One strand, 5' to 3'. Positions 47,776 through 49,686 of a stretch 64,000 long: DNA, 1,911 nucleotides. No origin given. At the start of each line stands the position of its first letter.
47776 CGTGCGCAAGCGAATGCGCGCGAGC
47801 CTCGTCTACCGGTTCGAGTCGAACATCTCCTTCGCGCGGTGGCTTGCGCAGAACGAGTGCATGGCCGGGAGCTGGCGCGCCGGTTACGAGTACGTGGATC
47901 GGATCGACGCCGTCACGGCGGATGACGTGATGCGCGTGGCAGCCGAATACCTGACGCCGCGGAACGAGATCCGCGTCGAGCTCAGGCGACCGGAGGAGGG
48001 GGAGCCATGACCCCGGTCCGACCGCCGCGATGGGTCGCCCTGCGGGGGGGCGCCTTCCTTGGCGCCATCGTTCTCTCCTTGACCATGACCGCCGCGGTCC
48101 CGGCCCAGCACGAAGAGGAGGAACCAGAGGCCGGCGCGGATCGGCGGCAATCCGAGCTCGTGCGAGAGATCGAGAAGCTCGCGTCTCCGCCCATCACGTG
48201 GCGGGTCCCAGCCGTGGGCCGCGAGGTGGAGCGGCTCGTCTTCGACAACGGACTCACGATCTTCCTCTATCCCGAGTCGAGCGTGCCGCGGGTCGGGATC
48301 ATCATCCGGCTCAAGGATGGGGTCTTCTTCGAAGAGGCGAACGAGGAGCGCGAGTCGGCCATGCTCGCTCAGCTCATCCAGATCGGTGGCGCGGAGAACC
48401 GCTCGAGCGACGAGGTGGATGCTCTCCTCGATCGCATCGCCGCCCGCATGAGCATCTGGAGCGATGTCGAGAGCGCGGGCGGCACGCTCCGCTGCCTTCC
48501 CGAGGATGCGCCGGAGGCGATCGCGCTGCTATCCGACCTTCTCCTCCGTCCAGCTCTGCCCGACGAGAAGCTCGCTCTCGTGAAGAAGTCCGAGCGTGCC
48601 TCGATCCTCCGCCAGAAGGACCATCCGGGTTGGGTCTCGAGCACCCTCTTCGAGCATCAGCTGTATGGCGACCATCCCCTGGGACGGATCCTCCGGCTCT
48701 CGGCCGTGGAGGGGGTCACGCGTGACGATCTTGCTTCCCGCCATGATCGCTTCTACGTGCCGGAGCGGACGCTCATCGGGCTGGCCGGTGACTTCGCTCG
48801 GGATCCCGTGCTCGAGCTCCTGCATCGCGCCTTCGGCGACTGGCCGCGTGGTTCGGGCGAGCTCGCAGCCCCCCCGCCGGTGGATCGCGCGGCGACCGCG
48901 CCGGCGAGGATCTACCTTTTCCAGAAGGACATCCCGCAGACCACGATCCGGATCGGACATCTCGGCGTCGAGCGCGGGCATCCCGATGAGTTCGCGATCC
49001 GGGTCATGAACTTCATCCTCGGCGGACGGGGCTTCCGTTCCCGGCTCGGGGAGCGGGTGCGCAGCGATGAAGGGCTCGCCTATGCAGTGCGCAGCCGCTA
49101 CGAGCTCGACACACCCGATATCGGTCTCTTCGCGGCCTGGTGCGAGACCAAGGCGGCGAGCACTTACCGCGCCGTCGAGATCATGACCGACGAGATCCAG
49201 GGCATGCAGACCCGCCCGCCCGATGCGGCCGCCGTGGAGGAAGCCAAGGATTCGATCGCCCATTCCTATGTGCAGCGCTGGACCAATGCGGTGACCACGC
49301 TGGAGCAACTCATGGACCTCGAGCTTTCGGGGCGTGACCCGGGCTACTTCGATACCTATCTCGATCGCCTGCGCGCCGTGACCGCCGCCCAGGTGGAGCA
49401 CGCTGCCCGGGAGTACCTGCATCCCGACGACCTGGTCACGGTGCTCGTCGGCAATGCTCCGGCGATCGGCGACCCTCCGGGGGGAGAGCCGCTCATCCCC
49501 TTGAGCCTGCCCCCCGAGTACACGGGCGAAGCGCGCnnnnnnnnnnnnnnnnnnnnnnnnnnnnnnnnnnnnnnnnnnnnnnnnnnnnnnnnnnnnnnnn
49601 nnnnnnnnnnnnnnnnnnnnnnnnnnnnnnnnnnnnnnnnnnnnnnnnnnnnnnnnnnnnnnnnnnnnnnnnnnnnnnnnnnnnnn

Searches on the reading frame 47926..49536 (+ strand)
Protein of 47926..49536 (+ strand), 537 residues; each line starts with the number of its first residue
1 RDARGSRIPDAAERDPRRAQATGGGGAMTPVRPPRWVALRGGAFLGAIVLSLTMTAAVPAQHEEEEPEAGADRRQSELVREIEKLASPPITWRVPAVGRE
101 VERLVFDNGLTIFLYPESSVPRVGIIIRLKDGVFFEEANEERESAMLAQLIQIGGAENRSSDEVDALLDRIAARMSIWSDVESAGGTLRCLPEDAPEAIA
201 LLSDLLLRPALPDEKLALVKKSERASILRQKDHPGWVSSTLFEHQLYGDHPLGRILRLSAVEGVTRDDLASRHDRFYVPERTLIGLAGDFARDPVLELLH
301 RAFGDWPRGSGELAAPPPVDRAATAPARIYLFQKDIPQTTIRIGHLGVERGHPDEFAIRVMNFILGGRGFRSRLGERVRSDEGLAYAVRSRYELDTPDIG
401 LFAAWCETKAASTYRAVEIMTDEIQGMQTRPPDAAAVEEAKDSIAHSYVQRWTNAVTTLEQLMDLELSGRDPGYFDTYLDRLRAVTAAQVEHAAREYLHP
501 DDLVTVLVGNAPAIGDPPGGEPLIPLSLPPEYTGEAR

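Call 89: search_protein_families(library=pfam, proteins=[window:47926-49536:+], max_evalue=0.0001)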
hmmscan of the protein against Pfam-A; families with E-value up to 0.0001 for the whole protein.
window:47926-49536:+ (537 aa): 1 family
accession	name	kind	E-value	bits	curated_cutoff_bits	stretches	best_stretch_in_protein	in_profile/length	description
PF05193.26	Peptidase_M16_C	-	6.2e-29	101.6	23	1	264-443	2-180/181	Peptidase M16 inactive domain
